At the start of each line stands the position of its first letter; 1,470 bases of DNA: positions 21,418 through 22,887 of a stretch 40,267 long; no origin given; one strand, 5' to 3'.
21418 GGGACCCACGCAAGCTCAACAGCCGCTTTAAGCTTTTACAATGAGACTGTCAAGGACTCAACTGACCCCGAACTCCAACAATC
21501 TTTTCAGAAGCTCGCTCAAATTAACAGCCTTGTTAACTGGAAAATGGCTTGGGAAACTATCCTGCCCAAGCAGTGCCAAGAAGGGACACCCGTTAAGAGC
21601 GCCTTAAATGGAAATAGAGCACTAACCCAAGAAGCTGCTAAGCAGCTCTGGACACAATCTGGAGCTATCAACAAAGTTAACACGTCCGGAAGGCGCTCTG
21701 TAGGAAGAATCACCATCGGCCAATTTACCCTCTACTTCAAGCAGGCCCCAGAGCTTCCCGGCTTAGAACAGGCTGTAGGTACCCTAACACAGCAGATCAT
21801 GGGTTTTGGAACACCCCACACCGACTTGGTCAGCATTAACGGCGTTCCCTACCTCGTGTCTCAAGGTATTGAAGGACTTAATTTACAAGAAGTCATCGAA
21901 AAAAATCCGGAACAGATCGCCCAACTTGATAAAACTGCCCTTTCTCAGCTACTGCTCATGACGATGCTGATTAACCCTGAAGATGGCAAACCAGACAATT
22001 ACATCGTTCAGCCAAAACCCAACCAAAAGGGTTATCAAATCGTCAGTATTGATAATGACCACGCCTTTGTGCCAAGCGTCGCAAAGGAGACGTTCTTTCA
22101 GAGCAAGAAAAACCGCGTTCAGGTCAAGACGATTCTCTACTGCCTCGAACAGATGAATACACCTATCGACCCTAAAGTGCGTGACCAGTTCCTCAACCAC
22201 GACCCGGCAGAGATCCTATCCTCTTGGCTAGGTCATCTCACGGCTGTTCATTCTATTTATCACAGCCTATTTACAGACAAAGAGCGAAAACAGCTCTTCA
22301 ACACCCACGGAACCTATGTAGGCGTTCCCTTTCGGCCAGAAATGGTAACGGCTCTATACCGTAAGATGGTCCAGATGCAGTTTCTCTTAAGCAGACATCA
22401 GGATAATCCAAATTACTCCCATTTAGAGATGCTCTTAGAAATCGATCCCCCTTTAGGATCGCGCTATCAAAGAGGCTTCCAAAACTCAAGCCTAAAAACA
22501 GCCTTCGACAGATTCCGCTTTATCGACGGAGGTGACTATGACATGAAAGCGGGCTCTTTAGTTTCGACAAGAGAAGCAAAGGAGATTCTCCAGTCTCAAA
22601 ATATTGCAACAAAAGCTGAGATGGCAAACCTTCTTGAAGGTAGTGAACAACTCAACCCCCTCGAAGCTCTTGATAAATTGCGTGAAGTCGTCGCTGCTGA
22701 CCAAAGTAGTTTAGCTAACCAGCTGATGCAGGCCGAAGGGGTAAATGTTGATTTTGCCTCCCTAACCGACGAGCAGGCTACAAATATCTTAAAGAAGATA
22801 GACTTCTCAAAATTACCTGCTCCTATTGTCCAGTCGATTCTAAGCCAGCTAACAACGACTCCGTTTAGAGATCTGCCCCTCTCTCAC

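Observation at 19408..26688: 2426-aa mosaic of eukaryote-like modules in a single polypeptide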

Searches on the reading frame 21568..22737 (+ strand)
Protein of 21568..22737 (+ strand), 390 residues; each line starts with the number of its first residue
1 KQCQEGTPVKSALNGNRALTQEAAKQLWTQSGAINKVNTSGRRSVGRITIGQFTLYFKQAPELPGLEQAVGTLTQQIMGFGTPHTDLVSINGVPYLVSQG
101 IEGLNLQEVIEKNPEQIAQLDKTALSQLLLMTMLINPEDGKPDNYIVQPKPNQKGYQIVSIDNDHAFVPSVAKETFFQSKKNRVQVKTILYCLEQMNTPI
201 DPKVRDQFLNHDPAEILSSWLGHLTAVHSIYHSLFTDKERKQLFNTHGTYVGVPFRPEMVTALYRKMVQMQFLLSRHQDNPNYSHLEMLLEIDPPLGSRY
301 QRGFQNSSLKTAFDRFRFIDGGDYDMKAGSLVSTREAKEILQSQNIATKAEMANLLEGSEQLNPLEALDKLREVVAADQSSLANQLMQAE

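Call 8: search_protein_families(library=pfam, proteins=[window:21568-22737:+], max_evalue=1)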
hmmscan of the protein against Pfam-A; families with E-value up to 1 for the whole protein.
window:21568-22737:+ (390 aa): 0 families

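Call 43: search_solved_structures(query=A2, max_evalue=10, show_alignments=3)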
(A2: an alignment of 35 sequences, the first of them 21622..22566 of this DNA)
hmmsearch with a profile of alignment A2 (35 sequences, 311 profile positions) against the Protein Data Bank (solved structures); distinct sequences matched with E-value up to 10: 0.
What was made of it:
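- On Protein kinase-like (PKL) fold superfamily: A profile search against PDB sequences finds nothing (call 43).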

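Call 46: find_related_loci(query=A3, collection=genome_contigs, flank=3000)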
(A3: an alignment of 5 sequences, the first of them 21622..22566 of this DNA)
Query A3 (315 aa) in genome_contigs; peptide patterns used: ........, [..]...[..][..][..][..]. (x = any residue, [..] = any of these).
73 stretches matched a pattern; 23 encode a relative of the query (tblastn E <= 1e-3); 23 distinct loci.
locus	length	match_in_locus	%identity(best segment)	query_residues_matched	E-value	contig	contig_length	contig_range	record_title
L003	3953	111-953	43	37-315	1e-73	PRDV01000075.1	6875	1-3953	MAG: Candidatus Dependentiae bacterium isolate Amazon FNV 2010 13 12 contig_75_15482332_length_6875_multi_3_in_0_out_1,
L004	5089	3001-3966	41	1-312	1e-72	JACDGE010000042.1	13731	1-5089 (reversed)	MAG: Alphaproteobacteria bacterium isolate MGR_bin404 SD2908_NODE_1897_length_13731_cov_1.989929, whole genome shotgun s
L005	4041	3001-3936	42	6-306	5e-72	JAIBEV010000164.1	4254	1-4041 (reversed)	MAG: Candidatus Paracaedibacteraceae bacterium isolate BC_maxbin.023 BC_k141_31238, whole genome shotgun sequence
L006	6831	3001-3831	40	25-306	2e-71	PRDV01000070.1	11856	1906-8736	MAG: Candidatus Dependentiae bacterium isolate Amazon FNV 2010 13 12 contig_75_30806814_length_11856_multi_3_in_2_out_0,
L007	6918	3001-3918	41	8-308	2e-70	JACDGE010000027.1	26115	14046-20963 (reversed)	MAG: Alphaproteobacteria bacterium isolate MGR_bin404 SD2908_NODE_697_length_26115_cov_1.917116, whole genome shotgun se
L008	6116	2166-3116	41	1-306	8e-70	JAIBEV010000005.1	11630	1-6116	MAG: Candidatus Paracaedibacteraceae bacterium isolate BC_maxbin.023 BC_k141_105655, whole genome shotgun sequence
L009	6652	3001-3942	40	4-312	2e-69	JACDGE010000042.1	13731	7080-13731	MAG: Alphaproteobacteria bacterium isolate MGR_bin404 SD2908_NODE_1897_length_13731_cov_1.989929, whole genome shotgun s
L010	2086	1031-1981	41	1-306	2e-71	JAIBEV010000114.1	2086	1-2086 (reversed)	MAG: Candidatus Paracaedibacteraceae bacterium isolate BC_maxbin.023 BC_k141_23170, whole genome shotgun sequence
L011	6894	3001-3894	41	18-303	6e-68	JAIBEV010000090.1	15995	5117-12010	MAG: Candidatus Paracaedibacteraceae bacterium isolate BC_maxbin.023 BC_k141_45900, whole genome shotgun sequence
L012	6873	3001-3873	42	25-310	2e-66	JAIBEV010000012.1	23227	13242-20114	MAG: Candidatus Paracaedibacteraceae bacterium isolate BC_maxbin.023 BC_k141_58821, whole genome shotgun sequence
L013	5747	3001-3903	39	7-306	6e-62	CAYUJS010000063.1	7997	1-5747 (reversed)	MAG TPA_asm: uncultured bacterium isolate SRP287051_co2_68 genome assembly, contig: NODE_14393_length_7997_cov_6.832662,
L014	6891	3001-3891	38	12-313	8e-60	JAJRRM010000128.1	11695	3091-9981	MAG: Alphaproteobacteria bacterium isolate Dive100_bin3.118 k141_1215061, whole genome shotgun sequence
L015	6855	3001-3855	40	3-295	1e-57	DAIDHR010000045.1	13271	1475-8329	MAG TPA_asm: Alphaproteobacteria bacterium isolate clean349 NODE_45_length_13271_cov_22.553888, whole genome shotgun seq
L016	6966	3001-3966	37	1-306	5e-56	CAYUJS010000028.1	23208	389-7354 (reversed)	MAG TPA_asm: uncultured bacterium isolate SRP287051_co2_68 genome assembly, contig: NODE_4431_length_23208_cov_6.455664,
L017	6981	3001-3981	35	7-303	2e-55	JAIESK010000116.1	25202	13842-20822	MAG: Alphaproteobacteria bacterium isolate co.spades.METABAT.2.5kb_013 c_000000439127, whole genome shotgun sequence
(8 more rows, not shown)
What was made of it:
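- Relatives found so far are in endosymbiont-type lineages (call 46).
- Tried and rejected: A 5-sequence alignment worked (call 46).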

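Call 54: predict_structure(alignment_id=A2)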
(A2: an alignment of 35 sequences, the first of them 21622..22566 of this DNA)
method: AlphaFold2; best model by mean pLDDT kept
length: 315 residues; sequences in the alignment: 35
mean_pLDDT: 92.8   pTM: 0.90
mean pLDDT of the five models: 92.8, 92.7, 91.7, 90.7, 90.4
residues with pLDDT >= 90: 274; 70-90: 25; 50-70: 8; < 50: 8
segments of 3 or more residues with pLDDT < 50: 308-315
pLDDT, mean of each block of 10 residues (from residue 1): 92 92 89 95 97 97 96 96 95 94 98 97 95 95 95 75 82 97 98 97 97 98 96 93 96 98 98 96 96 94 67 38
secondary structure, 60 per line:
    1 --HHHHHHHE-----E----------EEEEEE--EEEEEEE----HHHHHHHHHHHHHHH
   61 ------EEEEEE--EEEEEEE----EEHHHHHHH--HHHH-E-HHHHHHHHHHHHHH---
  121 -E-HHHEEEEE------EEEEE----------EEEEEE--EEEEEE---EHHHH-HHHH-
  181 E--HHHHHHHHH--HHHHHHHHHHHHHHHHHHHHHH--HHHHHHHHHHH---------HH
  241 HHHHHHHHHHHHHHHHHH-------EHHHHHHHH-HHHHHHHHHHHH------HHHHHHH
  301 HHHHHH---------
elements in order: H3-9 E27-32 E35-41 H46-60 E67-72 E75-81 H88-94 H97-100 H104-117 E127-131 E138-142 E153-158 E161-166 H171-174 H176-179 H184-192 H195-216 H219-229 H239-258 H267-274 H276-287 H294-306
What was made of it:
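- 21622..22566 (+): kinase-like domain D2 (aa 739-1053): K778 (beta3 Lys), E787 (alphaC Glu), D859-x4-N864 (catalytic loop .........), D882 (IDND, DFG-equivalent). AF2 model: pLDDT 92.8, pTM 0.90 (call 54).
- On Protein kinase-like (PKL) fold superfamily: The D2 model has pLDDT 92.8 (call 54).
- D2 model: pLDDT 92.8 (call 54).
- Tried and rejected: It was replaced by a 35-sequence alignment (call 54).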

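Call 59: fold_search(model_id=the predicted structure, library=pdb)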
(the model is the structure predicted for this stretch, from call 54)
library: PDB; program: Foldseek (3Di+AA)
matches with E <= 10: 1951; with E <= 0.001: 285
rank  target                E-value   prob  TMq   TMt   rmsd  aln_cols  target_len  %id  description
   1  4hnd_B                5.9e-07  1.00  0.48  0.46   6.4       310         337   13  Crystal structure of the catalytic domain of Selenomethionine substituted human PI4KIIalpha in complex with ADP (released 2014-04-09)
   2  4hne_B                9.6e-07  1.00  0.49  0.46   6.6       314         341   13  Crystal structure of the catalytic domain of human type II alpha Phosphatidylinositol 4-kinase (PI4KIIalpha) in comple (released 2014-04-09)
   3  4pla                  3.0e-06  1.00  0.44  0.30   6.5       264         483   16  Crystal structure of phosphatidyl inositol 4-kinase II alpha in complex with ATP (released 2014-09-10)
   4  4hnd_A                5.0e-06  1.00  0.47  0.42   7.6       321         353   13  Crystal structure of the catalytic domain of Selenomethionine substituted human PI4KIIalpha in complex with ADP (released 2014-04-09)
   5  4yc4                  5.3e-06  1.00  0.43  0.29   7.1       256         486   15  Crystal structure of phosphatidyl inositol 4-kinase II alpha in complex with nucleotide analog (released 2015-07-15)
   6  4wtv_B                6.9e-06  1.00  0.45  0.34   6.3       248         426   16  Crystal structure of the phosphatidylinositol 4-kinase IIbeta (released 2015-07-15)
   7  9hhm_A                8.6e-06  1.00  0.44  0.33   6.4       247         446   16  Crystal structure of phosphatidyl inositol 4-kinase II beta in complex with HH5129 (released 2025-12-03)
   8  5eut                  8.6e-06  1.00  0.45  0.31   5.6       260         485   15  Crystal structure of phosphatidyl inositol 4-kinase II alpha in the apo state (released 2015-12-23)
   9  4wtv_A                1.0e-05  1.00  0.43  0.32   7.2       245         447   17  Crystal structure of the phosphatidylinositol 4-kinase IIbeta (released 2015-07-15)
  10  6bab_D                1.5e-05  1.00  0.31  0.33  16.8       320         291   15  The structure of human CamKII with bound inhibitor (released 2017-11-29)
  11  5i0n                  2.0e-05  1.00  0.44  0.31   5.7       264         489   13  PI4K IIalpha bound to calcium (released 2016-03-09)
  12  6bab_A                2.2e-05  1.00  0.31  0.33  16.6       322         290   14  The structure of human CamKII with bound inhibitor (released 2017-11-29)
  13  3akj_A                2.7e-05  1.00  0.35  0.39  11.7       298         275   11  Crystal structure of A Helicobacter pylori proinflammatory kinase CtkA (released 2010-12-01)
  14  3akk_D                4.0e-05  1.00  0.40  0.43   9.0       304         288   12  Crystal structure of A Helicobacter pylori proinflammatory kinase CtkA (released 2010-12-01)
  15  3akk_C                4.2e-05  1.00  0.33  0.36  12.7       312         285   12  Crystal structure of A Helicobacter pylori proinflammatory kinase CtkA (released 2010-12-01)
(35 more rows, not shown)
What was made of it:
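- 21622..22566 (+): Foldseek against PDB: best hit PI4KIIalpha 4hnd_B, E 5.9e-7, TM 0.48; 285 kinase-fold hits (call 59).
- On Protein kinase-like (PKL) fold superfamily: All 50 listed are kinase-fold proteins (call 59).
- On Type II PI 4-kinase family: Nine of the top 11 hits are PI4KII (call 59).
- Closest known: Bacterial effector kinases and phosphoinositide kinases. Same: CtkA is among the top structural hits (call 59).
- Checked: The AF2 model of D2 has pLDDT 92.8, and Foldseek gives 285 kinase-fold hits at E<=1e-3 (calls 54, 59).
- The best are PI4KIIalpha/beta (E 6e-7 to 1e-5, TM 0.43-0.49), then CtkA and CaMK-type kinases (call 59).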

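Call 80: search_protein_families(library=ncbifam, proteins=[window:21568-22737:+], max_evalue=0.01)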
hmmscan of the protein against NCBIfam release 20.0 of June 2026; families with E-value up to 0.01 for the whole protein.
window:21568-22737:+ (390 aa): 0 families

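Call 86: fold_search(model_id=the predicted structure, library=viral)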
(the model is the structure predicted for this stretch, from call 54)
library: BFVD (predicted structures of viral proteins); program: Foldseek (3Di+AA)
matches with E <= 10: 659; with E <= 0.001: 99
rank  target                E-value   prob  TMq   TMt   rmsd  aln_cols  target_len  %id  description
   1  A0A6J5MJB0            3.2e-07  1.00  0.47  0.27   9.4       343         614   14  Phosphatidylinositol 3-/4-kinase, catalytic domain containing protein [uncultured Caudovirales phage]
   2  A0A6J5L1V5            1.5e-06  1.00  0.43  0.25  12.3       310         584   14  PI3K/PI4K catalytic domain-containing protein [uncultured Caudovirales phage]
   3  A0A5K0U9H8            3.5e-06  1.00  0.32  0.21  17.8       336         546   12  Serine/threonine protein kinase [Yasminevirus sp. GU-2018]
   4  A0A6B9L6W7            6.4e-06  1.00  0.38  0.12  15.1       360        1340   12  ADP-ribosyltransferase [Mycobacterium phage Onyinye]
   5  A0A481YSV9            8.0e-06  1.00  0.33  0.36  16.4       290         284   13  Putative serine/threonine protein kinase [Marseillevirus LCMAC102]
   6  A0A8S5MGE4            9.4e-06  1.00  0.27  0.20  22.6       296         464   16  PknB-like protein [Podoviridae sp. ctqve24]
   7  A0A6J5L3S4            1.1e-05  1.00  0.41  0.27  11.1       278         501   15  Nudix_Hydrolase domain containing protein [uncultured Caudovirales phage]
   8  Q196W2                2.1e-05  1.00  0.35  0.23  23.9       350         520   14  Probable kinase 098L [Invertebrate iridescent virus 3]
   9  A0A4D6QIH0            2.4e-05  1.00  0.37  0.40  14.1       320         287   14  Putative phosphotransferase [Erythrocytic necrosis virus]
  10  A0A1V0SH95            2.4e-05  1.00  0.29  0.26  21.6       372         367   13  Serine/threonine protein kinase [Hokovirus HKV1]
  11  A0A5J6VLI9            2.5e-05  1.00  0.32  0.34  17.9       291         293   14  Protein kinase domain protein [Megaviridae environmental sample]
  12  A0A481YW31            3.0e-05  1.00  0.31  0.34  16.1       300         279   15  Putative serine/threonine protein kinase [Marseillevirus LCMAC201]
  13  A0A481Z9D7            3.3e-05  1.00  0.31  0.19  16.4       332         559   13  Putative serine/threonine protein kinase [Pithovirus LCPAC304]
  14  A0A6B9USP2            3.5e-05  1.00  0.31  0.12  19.4       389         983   11  (no name in the UniProt tables at hand)
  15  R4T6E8                3.7e-05  1.00  0.32  0.10  18.8       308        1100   12  Uncharacterized protein [Haloarcula hispanica tailed virus 1]
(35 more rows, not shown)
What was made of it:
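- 21622..22566 (+): BFVD: best hits are phage PI3/4K-domain proteins (call 86).
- On Protein kinase-like (PKL) fold superfamily: The BFVD library gives the same picture (call 86).
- An independent viral library gives phage PI3/4K-domain proteins first (call 86).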
